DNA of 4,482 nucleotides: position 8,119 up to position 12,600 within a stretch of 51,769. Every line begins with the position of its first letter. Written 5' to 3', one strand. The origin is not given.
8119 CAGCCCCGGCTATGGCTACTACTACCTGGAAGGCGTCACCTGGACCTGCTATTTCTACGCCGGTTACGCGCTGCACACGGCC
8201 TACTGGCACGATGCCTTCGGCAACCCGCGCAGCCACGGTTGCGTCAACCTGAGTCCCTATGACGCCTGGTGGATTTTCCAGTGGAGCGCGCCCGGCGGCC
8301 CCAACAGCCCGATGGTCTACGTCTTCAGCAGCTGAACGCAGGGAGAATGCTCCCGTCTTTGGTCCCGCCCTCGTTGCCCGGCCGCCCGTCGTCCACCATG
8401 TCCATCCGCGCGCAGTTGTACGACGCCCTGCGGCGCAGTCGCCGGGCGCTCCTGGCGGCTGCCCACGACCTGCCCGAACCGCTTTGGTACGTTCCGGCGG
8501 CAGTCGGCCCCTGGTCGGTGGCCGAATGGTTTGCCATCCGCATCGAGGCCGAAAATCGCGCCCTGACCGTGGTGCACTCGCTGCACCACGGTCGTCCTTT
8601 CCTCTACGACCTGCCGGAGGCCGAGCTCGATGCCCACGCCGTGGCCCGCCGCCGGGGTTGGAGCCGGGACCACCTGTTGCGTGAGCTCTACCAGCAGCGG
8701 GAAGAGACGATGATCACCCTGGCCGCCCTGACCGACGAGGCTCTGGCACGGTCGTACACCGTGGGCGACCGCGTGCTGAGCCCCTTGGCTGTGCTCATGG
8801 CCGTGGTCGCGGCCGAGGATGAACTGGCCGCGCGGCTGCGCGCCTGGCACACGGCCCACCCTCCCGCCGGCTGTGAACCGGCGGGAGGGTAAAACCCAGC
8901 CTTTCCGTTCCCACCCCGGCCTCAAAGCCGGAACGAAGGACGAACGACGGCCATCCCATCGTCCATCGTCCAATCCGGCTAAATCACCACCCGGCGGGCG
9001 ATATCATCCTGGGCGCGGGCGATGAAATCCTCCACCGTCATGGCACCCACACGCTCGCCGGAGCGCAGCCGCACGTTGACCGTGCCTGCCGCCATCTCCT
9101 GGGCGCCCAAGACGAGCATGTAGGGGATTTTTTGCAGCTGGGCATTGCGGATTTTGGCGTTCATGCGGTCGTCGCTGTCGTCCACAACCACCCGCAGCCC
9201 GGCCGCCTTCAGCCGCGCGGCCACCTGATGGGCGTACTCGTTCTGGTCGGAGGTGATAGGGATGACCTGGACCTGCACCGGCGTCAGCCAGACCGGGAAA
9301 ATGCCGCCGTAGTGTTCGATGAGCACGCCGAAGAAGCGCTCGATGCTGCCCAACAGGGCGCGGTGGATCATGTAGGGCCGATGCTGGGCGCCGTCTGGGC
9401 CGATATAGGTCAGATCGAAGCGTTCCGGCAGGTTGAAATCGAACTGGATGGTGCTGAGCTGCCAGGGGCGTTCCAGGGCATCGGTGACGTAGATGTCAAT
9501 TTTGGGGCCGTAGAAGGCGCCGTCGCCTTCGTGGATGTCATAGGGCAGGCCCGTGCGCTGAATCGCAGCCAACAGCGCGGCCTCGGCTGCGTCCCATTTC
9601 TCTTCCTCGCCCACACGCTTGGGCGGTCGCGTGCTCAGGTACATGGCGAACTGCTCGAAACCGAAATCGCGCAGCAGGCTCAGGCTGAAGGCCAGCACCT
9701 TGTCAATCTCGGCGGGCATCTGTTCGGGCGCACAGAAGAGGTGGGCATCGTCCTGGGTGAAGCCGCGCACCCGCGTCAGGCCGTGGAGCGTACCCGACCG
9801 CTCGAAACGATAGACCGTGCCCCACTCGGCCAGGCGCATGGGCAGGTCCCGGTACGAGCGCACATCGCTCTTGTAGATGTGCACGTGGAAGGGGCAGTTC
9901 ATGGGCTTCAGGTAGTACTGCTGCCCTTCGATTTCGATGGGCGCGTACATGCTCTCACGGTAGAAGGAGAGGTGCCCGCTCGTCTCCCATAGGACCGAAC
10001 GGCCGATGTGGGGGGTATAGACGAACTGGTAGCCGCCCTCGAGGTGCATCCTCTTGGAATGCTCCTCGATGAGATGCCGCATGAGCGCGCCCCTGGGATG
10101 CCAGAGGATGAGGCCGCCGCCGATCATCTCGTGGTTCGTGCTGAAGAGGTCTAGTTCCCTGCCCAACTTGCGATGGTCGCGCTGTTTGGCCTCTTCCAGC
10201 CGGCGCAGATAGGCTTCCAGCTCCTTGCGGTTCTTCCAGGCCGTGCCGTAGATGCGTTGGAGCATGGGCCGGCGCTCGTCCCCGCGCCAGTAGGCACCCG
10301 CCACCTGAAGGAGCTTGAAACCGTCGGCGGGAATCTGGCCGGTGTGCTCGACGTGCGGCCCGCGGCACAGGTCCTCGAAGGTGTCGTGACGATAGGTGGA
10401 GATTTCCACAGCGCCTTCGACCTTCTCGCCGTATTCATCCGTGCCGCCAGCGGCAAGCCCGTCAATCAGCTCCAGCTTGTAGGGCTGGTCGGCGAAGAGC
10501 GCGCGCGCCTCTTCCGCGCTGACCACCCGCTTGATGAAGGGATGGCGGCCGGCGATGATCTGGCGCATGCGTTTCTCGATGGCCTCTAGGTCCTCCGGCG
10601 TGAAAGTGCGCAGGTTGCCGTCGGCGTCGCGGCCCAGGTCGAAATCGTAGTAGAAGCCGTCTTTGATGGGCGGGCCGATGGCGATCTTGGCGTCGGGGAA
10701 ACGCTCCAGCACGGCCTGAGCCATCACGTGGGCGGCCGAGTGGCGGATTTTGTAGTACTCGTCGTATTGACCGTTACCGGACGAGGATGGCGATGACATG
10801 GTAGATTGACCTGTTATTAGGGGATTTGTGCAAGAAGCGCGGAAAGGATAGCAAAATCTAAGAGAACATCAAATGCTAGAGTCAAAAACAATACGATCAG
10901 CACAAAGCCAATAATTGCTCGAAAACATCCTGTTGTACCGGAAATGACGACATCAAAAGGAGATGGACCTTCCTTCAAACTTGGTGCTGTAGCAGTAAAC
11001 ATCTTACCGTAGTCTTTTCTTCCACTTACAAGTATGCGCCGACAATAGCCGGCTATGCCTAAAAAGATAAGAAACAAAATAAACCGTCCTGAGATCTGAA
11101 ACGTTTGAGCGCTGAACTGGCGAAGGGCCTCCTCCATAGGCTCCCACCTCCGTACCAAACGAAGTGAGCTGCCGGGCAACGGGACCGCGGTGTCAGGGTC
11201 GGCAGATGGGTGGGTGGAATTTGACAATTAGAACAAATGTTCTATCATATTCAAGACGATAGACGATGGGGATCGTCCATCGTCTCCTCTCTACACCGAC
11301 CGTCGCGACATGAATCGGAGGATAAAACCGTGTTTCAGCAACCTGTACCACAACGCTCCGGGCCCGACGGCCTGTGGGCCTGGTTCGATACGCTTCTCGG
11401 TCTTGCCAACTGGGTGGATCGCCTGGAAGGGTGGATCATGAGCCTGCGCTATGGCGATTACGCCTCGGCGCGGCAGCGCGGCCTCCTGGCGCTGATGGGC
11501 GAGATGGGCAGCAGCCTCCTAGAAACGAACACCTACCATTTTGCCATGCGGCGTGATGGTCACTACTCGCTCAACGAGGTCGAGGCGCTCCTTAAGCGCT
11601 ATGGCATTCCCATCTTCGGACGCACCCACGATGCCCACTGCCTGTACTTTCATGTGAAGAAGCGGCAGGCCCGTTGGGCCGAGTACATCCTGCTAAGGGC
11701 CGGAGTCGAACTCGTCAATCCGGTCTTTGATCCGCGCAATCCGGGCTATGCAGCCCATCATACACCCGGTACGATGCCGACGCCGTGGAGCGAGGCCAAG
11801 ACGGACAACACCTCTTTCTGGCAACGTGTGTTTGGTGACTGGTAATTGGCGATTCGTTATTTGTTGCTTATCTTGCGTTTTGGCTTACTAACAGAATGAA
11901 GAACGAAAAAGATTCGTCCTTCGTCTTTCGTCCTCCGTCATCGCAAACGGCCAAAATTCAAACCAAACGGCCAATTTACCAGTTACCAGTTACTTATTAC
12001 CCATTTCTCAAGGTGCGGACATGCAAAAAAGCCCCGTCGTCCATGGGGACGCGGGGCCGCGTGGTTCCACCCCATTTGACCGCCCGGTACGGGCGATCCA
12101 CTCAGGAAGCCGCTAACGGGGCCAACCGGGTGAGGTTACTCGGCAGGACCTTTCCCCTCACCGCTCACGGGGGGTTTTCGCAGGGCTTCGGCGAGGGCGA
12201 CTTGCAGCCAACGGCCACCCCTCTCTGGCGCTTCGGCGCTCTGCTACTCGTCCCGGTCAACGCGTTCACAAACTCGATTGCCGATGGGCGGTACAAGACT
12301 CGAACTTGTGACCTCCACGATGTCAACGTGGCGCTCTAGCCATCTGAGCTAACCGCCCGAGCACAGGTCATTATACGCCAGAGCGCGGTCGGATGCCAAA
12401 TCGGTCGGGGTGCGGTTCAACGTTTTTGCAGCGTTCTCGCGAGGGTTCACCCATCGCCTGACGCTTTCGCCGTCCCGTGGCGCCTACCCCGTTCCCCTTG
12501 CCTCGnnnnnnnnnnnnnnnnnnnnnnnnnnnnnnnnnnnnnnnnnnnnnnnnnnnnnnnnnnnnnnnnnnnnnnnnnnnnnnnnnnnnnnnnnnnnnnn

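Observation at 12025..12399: Orphan T-box: a complete leader fused to tRNA-Val(GAC) but followed by no gene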

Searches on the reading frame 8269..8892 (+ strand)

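Call 7: search_protein_families(library=pfam, proteins=[window:8269-8892:+], max_evalue=0.01)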
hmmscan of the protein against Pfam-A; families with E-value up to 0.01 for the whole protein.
window:8269-8892:+ (207 aa): 1 family
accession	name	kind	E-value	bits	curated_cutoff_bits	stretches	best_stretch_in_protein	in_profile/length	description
PF12867.12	DinB_2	-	0.0001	23.2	24.8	1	53-179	1-116/128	DinB superfamily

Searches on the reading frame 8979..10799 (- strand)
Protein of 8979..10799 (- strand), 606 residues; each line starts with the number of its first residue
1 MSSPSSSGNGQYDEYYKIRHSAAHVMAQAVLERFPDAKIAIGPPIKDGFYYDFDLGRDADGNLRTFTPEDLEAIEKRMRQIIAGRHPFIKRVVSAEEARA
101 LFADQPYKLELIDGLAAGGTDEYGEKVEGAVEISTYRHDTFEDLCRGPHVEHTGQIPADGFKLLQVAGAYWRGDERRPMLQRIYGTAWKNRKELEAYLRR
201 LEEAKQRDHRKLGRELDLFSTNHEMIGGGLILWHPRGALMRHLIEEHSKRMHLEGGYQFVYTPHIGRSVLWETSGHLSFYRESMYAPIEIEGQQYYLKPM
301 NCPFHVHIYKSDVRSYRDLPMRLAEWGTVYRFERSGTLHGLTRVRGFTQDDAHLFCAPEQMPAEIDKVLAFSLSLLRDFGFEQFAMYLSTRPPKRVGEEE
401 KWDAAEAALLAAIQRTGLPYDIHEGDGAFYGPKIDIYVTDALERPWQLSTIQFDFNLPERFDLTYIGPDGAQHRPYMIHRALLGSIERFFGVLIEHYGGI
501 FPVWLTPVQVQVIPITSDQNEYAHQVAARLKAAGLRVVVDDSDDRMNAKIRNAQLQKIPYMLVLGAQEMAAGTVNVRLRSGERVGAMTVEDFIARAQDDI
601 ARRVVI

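Call 7: search_protein_families(library=pfam, proteins=[window:8979-10799:-], max_evalue=0.01)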
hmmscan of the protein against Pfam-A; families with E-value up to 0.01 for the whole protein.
window:8979-10799:- (606 aa): 3 families
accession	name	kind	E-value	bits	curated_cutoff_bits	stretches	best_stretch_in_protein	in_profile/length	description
PF00587.30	tRNA-synt_2b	-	2.8e-45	155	29.3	1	291-497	6-179/179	tRNA synthetase class II core domain (G, H, P, S and T)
PF03129.25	HGTP_anticodon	-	9.8e-24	83.8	21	1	509-596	1-91/94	Anticodon binding domain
PF07973.19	tRNA_SAD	-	4.6e-12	46.1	24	1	133-184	1-44/44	Threonyl and Alanyl tRNA synthetase second additional domain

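Call 8: find_encoding_contigs(protein=window:8979-10799:-, flank=6000, max_places=6)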
Protein window:8979-10799:- (606 aa): no gene with exactly this product is on record in the collection.
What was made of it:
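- Tried and rejected: An exact-protein look-up of ThrS found nothing on record (call 8).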

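Call 10: find_related_loci(query=window:8979-10799:-, collection=genome_contigs, flank=6000)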
Query window:8979-10799:- (606 aa) in genome_contigs; peptide patterns used: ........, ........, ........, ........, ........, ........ (x = any residue, [..] = any of these).
168 stretches matched a pattern; 119 encode a relative of the query (tblastn E <= 1e-3); the best 80 are kept; 80 distinct loci.
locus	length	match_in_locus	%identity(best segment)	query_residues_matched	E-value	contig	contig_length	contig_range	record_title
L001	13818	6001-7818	96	1-606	0e+0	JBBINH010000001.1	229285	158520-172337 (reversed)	MAG: Caldilineales bacterium isolate BQF170218_bin_251 NODE_14_length_229285_cov_3.92726, whole genome shotgun sequence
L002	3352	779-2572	87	9-606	0e+0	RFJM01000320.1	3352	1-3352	MAG: Caldilineae bacterium isolate J102 k99_717998, whole genome shotgun sequence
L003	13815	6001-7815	84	2-606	0e+0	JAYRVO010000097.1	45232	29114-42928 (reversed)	MAG: Chloroflexota bacterium isolate NJ_NJASGE3bin.22 k141_848461, whole genome shotgun sequence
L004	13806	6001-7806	83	5-606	0e+0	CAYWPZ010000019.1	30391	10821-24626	MAG TPA_asm: uncultured Caldilineales bacterium isolate binchicken_co107_52 genome assembly, contig: NODE_3771_length_30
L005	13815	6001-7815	82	1-606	0e+0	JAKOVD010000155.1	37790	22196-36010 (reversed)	MAG: Chloroflexota bacterium isolate JPNG_maxbin.037 k201_510462, whole genome shotgun sequence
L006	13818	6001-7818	83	1-606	0e+0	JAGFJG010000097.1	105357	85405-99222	MAG: Caldilineales bacterium isolate mag.17 k127_2509443, whole genome shotgun sequence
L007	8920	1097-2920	82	1-606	0e+0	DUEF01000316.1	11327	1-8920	MAG TPA_asm: Caldilineae bacterium isolate G439 Contig316, whole genome shotgun sequence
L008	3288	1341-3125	82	1-597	0e+0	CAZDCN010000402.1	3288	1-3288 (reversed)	MAG TPA_asm: uncultured Caldilineales bacterium isolate SRP163575_co3_218 genome assembly, contig: NODE_30616_length_328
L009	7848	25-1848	81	1-606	0e+0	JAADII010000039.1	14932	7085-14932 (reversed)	MAG: Chloroflexota bacterium isolate M_MetaBat.41 contig-127_7594, whole genome shotgun sequence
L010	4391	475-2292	81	1-606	0e+0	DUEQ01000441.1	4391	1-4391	MAG TPA_asm: Caldilineae bacterium isolate M2005 Contig441, whole genome shotgun sequence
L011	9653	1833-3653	81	1-606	0e+0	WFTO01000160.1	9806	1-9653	MAG: Anaerolineae bacterium isolate S139_26_esom k151_317428, whole genome shotgun sequence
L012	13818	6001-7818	80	1-606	0e+0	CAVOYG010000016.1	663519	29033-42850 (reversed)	MAG: uncultured Chloroflexia bacterium isolate MFD09964.bin.2.44 genome assembly, contig: contig_26562, whole genome sho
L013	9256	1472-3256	80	12-606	0e+0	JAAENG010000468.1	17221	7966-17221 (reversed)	MAG: Chloroflexota bacterium isolate Bse_26 BseG_CONTIG3002316, whole genome shotgun sequence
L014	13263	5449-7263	83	1-606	0e+0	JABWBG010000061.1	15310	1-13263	MAG: Caldilineales bacterium isolate MAG_24 scaffold_4268, whole genome shotgun sequence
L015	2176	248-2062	79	1-606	0e+0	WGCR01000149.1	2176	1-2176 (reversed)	MAG: Anaerolineae bacterium isolate S145_12 k151_160513, whole genome shotgun sequence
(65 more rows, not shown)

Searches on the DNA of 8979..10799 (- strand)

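Call 11: search_rna_families(sources=[L001, L003, L004, L005, L006, L007, L012, L014, L016, L017], threshold=gathering)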
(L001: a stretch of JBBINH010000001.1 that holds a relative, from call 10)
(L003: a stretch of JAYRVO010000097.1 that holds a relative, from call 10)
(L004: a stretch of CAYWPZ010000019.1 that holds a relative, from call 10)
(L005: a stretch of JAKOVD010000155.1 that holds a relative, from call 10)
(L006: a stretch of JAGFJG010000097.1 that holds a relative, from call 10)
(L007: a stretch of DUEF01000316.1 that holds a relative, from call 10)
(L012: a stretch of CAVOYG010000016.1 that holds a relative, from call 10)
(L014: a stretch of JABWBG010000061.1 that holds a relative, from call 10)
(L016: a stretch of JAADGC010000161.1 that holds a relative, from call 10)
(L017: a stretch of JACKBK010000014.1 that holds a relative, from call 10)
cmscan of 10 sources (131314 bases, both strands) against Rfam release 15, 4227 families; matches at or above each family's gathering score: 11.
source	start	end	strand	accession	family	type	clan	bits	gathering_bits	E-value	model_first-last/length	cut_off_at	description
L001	4595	4821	+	RF00230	T-box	Cis-reg; leader;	-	104.9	93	8.5e-22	1-219/219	no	T-box leader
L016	5670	5894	+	RF00230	T-box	Cis-reg; leader;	-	99.7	93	1.8e-20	1-219/219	no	T-box leader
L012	5672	5912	+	RF00230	T-box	Cis-reg; leader;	-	98.4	93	4e-20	1-219/219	no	T-box leader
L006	5727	5967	+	RF00230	T-box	Cis-reg; leader;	-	96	93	1.6e-19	1-219/219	no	T-box leader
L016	12291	12407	-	RF00162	SAM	Cis-reg; riboswitch;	CL00012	88.7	44.4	2e-19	1-108/108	no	SAM riboswitch aptamer (S box leader)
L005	4344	4417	+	RF00005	tRNA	Gene; tRNA;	CL00001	69.7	29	7.9e-13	1-71/71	no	tRNA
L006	5639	5712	+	RF00005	tRNA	Gene; tRNA;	CL00001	69.7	29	7.9e-13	1-71/71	no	tRNA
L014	5019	5092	+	RF00005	tRNA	Gene; tRNA;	CL00001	69.7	29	7.9e-13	1-71/71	no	tRNA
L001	4507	4580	+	RF00005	tRNA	Gene; tRNA;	CL00001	67.8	29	2.5e-12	1-71/71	no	tRNA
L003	4349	4422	+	RF00005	tRNA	Gene; tRNA;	CL00001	64.3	29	2.4e-11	1-71/71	no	tRNA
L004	4404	4477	+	RF00005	tRNA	Gene; tRNA;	CL00001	64.3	29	2.4e-11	1-71/71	no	tRNA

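Call 25: search_rna_families(sources=[L003, L004, L005, L008, L084], threshold=evalue, max_evalue=0.001, show_alignments=5)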
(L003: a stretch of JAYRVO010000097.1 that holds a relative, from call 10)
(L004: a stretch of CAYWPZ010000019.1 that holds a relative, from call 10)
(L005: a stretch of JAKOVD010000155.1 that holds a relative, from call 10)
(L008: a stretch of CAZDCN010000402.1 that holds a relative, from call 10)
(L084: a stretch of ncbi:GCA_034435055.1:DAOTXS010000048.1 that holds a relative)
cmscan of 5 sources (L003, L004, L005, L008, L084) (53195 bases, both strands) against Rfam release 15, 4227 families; matches with E-value up to 0.001: 10.
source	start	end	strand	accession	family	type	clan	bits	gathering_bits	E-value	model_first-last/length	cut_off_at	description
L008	157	380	+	RF00230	T-box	Cis-reg; leader;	-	95.9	93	7e-20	1-219/219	no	T-box leader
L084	5196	5408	-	RF00230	T-box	Cis-reg; leader;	-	92.8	93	4.5e-19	1-219/219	no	T-box leader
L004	4488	4712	+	RF00230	T-box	Cis-reg; leader;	-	86.4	93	2e-17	1-219/219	no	T-box leader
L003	4437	4665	+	RF00230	T-box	Cis-reg; leader;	-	80.3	93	7.6e-16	1-219/219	no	T-box leader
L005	4431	4694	+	RF00230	T-box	Cis-reg; leader;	-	72.4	93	8.2e-14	1-219/219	no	T-box leader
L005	4344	4417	+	RF00005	tRNA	Gene; tRNA;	CL00001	69.7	29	3.2e-13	1-71/71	no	tRNA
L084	5435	5509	-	RF00005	tRNA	Gene; tRNA;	CL00001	66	29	3.2e-12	1-71/71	no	tRNA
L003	4349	4422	+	RF00005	tRNA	Gene; tRNA;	CL00001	64.3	29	9.8e-12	1-71/71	no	tRNA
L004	4404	4477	+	RF00005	tRNA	Gene; tRNA;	CL00001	64.3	29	9.8e-12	1-71/71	no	tRNA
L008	1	62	+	RF00005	tRNA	Gene; tRNA;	CL00001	41.1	29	2.3e-05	13-71/71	5'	tRNA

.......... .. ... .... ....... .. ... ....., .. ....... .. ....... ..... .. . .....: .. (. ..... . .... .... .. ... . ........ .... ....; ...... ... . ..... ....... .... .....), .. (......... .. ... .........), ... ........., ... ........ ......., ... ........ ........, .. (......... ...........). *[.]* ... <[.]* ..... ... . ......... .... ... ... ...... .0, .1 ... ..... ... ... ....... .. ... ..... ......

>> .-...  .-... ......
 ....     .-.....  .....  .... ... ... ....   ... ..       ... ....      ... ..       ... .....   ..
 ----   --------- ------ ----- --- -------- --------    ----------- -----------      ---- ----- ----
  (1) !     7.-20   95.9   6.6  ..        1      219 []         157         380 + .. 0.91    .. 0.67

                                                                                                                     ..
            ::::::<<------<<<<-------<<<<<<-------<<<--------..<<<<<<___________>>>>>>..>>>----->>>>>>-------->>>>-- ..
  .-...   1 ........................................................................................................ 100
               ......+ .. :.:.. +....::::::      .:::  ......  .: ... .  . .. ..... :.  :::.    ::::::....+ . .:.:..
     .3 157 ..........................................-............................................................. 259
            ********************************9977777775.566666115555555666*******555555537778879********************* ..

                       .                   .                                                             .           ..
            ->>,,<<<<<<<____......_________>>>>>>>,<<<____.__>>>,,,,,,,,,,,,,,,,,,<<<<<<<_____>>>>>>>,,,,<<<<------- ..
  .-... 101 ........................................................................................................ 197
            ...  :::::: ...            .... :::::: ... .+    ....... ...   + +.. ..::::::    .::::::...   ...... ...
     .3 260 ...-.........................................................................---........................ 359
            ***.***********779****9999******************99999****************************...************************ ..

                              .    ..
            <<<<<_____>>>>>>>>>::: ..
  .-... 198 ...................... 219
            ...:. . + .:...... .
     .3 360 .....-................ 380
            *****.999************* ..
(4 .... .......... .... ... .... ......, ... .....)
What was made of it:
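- On T-box leader (RF00230): Split relatives score 72-105 bits (calls 11, 25).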

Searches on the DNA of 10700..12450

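Call 77: search_rna_families(source=window, start=10700, end=12450, threshold=evalue, max_evalue=1)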
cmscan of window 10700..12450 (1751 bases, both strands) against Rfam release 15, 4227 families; matches with E-value up to 1: 3.
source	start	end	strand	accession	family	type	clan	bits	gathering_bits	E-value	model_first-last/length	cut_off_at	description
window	12042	12269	-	RF00230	T-box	Cis-reg; leader;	-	106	93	5.9e-24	1-219/219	no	T-box leader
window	12285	12358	-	RF00005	tRNA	Gene; tRNA;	CL00001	67.8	29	3.4e-14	1-71/71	no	tRNA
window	11998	12116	-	RF02246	Six3os1_1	Gene; lncRNA;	-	16.9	50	0.76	1-87/87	no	Six3os1 conserved region 1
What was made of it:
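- Tried and rejected: An Rfam E-value scan of 10700-12450 found no further RNA family (call 77).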

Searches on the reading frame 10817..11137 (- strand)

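Call 7: search_protein_families(library=pfam, proteins=[window:10817-11137:-], max_evalue=0.01)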
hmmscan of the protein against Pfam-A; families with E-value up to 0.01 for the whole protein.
window:10817-11137:- (106 aa): 0 families

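Call 18: search_protein_families(library=ncbifam, proteins=[window:10817-11137:-], max_evalue=1)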
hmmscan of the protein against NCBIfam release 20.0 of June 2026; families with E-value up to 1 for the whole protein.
window:10817-11137:- (106 aa): 1 family
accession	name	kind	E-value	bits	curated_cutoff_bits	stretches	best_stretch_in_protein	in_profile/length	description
TIGR00916.1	2A0604s01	subfamily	0.11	12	148.6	1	69-103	89-123/231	SecD/SecF family protein translocase subunit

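Call 19: search_protein_families(library=phrogs, proteins=[window:10817-11137:-], max_evalue=1)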
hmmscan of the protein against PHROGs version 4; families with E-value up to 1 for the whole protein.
window:10817-11137:- (106 aa): 0 families

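Call 78: search_protein_families(library=padloc, proteins=[window:10817-11137:-], max_evalue=0.1)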
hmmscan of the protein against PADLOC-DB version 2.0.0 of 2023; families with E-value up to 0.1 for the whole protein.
window:10817-11137:- (106 aa): 0 families
